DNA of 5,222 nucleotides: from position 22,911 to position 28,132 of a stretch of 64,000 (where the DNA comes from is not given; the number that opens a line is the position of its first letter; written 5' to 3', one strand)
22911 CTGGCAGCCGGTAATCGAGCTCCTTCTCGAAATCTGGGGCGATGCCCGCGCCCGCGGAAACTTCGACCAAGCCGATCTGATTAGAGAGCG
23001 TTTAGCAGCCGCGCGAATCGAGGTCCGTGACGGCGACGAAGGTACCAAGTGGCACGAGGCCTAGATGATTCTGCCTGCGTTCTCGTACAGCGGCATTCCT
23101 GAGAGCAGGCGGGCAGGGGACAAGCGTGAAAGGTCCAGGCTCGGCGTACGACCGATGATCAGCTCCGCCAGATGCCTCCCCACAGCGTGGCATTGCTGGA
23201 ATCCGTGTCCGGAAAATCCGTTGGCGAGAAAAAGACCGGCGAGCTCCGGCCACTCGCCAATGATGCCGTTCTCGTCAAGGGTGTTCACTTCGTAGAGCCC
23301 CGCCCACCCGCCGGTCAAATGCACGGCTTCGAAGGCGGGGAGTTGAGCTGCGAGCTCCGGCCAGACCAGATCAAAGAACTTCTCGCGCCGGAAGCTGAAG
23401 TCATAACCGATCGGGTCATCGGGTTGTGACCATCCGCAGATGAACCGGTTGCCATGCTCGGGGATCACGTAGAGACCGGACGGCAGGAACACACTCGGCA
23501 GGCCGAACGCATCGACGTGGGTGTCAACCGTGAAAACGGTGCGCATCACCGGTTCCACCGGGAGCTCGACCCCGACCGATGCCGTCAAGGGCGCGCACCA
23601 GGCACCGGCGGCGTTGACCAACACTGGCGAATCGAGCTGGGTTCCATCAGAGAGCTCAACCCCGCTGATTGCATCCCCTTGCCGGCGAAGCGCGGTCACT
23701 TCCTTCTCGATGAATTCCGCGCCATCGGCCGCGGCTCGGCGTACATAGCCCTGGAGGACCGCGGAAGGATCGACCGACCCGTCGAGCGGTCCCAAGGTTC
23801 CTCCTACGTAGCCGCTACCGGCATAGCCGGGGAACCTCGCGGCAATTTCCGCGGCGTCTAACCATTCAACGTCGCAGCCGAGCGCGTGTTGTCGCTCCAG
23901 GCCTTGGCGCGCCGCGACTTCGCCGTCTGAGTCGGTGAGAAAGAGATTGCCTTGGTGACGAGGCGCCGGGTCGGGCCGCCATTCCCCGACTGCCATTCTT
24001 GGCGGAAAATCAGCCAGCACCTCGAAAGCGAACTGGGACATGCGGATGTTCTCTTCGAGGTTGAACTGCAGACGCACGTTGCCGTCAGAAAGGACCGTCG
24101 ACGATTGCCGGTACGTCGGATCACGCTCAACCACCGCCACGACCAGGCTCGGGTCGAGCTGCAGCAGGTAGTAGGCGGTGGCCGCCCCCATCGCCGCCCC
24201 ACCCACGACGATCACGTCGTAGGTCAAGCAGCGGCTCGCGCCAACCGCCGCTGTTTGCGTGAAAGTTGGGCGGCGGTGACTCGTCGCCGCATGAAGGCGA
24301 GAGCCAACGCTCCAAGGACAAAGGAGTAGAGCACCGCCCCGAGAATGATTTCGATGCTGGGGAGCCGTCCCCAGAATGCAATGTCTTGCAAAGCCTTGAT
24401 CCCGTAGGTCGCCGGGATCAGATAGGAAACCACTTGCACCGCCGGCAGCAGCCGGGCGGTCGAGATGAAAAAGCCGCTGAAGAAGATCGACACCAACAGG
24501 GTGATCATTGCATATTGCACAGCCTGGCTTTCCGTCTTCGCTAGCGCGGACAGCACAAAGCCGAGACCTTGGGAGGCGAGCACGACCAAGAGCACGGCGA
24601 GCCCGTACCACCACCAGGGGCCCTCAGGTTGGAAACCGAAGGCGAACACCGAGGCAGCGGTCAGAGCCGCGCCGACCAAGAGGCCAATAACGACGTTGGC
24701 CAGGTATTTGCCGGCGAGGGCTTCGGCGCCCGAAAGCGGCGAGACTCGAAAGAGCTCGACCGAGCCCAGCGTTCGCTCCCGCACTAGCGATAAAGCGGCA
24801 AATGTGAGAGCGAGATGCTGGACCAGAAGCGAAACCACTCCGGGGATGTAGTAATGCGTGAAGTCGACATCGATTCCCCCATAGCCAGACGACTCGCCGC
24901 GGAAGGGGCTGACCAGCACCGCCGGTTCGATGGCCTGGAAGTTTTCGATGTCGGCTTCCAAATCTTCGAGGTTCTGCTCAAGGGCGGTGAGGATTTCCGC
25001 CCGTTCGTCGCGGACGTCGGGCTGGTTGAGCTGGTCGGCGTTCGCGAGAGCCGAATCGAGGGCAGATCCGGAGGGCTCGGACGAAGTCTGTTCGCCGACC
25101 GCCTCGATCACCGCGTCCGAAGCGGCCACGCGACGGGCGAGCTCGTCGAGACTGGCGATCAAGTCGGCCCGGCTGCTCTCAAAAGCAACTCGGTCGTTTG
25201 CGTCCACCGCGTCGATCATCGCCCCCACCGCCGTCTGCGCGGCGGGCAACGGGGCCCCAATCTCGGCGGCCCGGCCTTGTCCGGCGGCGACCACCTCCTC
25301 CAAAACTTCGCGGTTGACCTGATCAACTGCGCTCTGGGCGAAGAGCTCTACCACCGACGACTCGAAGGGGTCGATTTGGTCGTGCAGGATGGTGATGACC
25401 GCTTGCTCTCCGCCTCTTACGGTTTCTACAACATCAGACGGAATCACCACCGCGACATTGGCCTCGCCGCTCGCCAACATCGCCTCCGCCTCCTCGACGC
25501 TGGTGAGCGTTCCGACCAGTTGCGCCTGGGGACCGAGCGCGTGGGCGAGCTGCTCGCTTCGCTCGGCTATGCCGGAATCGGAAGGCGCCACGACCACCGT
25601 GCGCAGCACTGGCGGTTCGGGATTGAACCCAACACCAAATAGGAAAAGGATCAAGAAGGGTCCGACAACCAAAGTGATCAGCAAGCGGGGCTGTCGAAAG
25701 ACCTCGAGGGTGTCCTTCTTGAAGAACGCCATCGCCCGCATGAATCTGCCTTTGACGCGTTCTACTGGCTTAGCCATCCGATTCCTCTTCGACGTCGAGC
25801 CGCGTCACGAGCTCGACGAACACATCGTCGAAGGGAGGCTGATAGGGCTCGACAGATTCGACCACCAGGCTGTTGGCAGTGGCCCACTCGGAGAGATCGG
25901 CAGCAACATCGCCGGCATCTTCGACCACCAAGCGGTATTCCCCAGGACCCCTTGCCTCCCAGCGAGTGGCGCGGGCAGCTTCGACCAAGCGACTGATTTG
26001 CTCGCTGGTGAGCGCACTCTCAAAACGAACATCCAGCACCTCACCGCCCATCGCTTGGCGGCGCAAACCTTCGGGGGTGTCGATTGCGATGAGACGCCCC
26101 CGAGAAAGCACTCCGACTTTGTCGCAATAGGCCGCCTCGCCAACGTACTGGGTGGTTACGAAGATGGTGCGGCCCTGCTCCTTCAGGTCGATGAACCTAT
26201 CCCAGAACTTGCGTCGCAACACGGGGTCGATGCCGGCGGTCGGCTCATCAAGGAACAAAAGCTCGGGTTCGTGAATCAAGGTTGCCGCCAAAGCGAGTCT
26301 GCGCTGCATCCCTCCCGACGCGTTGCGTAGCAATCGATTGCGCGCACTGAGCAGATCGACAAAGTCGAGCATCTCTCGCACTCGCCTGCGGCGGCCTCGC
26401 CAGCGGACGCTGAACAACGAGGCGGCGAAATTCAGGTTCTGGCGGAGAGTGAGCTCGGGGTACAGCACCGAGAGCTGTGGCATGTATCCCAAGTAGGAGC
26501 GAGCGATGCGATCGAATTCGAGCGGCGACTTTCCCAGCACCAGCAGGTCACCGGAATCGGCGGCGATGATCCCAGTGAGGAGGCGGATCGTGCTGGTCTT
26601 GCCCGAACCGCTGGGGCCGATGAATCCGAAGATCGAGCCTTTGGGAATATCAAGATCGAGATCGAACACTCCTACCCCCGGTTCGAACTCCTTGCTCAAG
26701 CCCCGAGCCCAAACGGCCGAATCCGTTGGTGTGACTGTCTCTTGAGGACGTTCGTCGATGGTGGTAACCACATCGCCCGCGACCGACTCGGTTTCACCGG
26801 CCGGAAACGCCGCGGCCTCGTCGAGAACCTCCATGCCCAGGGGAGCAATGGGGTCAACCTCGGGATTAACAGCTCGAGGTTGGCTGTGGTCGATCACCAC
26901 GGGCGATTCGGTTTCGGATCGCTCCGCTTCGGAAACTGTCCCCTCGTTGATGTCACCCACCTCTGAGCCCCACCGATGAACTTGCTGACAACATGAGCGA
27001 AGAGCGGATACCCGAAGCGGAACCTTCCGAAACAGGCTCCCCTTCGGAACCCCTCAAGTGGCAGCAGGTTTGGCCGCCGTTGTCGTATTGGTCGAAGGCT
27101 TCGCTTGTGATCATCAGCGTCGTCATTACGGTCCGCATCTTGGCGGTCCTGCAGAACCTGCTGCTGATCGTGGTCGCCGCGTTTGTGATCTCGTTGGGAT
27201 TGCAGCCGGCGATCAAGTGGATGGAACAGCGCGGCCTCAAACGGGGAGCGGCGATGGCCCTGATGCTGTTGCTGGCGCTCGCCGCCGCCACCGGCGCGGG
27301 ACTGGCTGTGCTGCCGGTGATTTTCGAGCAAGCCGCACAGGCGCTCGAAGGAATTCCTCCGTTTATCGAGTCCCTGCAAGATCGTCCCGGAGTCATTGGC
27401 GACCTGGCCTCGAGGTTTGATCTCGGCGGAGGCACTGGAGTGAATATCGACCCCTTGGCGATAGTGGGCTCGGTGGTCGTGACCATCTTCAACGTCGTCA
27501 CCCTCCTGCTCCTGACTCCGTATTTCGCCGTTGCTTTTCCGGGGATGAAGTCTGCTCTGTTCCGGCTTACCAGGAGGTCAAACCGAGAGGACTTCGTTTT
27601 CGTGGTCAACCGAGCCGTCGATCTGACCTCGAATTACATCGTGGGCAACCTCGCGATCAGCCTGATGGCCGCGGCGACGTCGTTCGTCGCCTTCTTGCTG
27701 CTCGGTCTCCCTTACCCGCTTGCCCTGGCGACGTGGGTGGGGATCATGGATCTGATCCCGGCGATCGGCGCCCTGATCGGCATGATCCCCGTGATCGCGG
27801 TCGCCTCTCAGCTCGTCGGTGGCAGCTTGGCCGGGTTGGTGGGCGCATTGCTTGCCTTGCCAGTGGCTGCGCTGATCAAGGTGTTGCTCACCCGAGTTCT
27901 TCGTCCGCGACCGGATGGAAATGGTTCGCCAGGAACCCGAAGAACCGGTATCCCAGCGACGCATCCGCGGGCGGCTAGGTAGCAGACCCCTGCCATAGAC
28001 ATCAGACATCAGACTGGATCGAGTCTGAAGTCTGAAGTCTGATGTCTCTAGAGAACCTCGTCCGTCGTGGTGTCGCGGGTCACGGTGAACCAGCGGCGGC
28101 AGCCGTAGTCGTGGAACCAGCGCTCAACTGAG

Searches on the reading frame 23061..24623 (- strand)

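Call 11: search_protein_families(library=pfam, max_evalue=0.0001, proteins=[window:23061-24623:-])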
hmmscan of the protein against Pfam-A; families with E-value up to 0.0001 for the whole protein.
window:23061-24623:- (520 aa): 1 family
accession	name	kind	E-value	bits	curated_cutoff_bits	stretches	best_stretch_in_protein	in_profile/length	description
PF01266.30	DAO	-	3.6e-56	191.6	27.9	1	136-488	1-353/353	FAD dependent oxidoreductase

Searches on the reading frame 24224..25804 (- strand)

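Call 11: search_protein_families(library=pfam, max_evalue=0.0001, proteins=[window:24224-25804:-])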
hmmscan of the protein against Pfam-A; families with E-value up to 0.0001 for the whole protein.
window:24224-25804:- (526 aa): 3 families
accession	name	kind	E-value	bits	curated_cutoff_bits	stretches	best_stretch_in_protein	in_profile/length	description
PF12698.13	ABC2_membrane_3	-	2.3e-29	103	31.6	1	41-503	3-343/347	ABC-2 family transporter protein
PF01061.29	ABC2_membrane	-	7.1e-28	98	26.9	1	319-476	50-210/211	ABC-2 type transporter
PF12679.13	ABC2_membrane_2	-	5.4e-14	52.5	27.2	1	26-476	2-246/283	ABC-2 family transporter protein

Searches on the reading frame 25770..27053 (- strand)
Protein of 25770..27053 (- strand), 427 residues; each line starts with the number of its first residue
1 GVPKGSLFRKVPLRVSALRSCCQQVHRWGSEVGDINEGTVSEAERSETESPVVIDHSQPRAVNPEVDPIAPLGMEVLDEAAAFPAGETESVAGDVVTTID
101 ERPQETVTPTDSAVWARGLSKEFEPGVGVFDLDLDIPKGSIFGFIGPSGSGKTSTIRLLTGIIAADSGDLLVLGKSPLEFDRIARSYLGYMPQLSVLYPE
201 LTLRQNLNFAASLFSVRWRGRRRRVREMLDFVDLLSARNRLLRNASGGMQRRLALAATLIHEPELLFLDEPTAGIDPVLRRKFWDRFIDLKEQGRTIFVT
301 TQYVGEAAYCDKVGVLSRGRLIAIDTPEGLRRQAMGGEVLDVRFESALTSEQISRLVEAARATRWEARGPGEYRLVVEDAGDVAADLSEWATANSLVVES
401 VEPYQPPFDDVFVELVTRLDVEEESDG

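Call 11: search_protein_families(library=pfam, max_evalue=0.0001, proteins=[window:25770-27053:-])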
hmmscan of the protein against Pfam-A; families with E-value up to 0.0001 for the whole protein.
window:25770-27053:- (427 aa): 2 families
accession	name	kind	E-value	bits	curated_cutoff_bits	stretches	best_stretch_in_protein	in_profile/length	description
PF00005.33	ABC_tran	-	1.9e-26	93.7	25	1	131-273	3-137/137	ABC transporter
PF13304.12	AAA_21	-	2e-13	51.5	27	1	236-302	229-298/304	AAA domain, putative AbiEii toxin, Type IV TA system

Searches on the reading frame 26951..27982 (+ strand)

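Call 11: search_protein_families(library=pfam, max_evalue=0.0001, proteins=[window:26951-27982:+])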
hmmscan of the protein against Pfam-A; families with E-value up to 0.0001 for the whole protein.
window:26951-27982:+ (343 aa): 1 family
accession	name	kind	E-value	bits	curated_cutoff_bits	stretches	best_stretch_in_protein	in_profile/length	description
PF01594.21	AI-2E_transport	-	9.9e-34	117.4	34.3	2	170-284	135-249/327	AI-2E family transporter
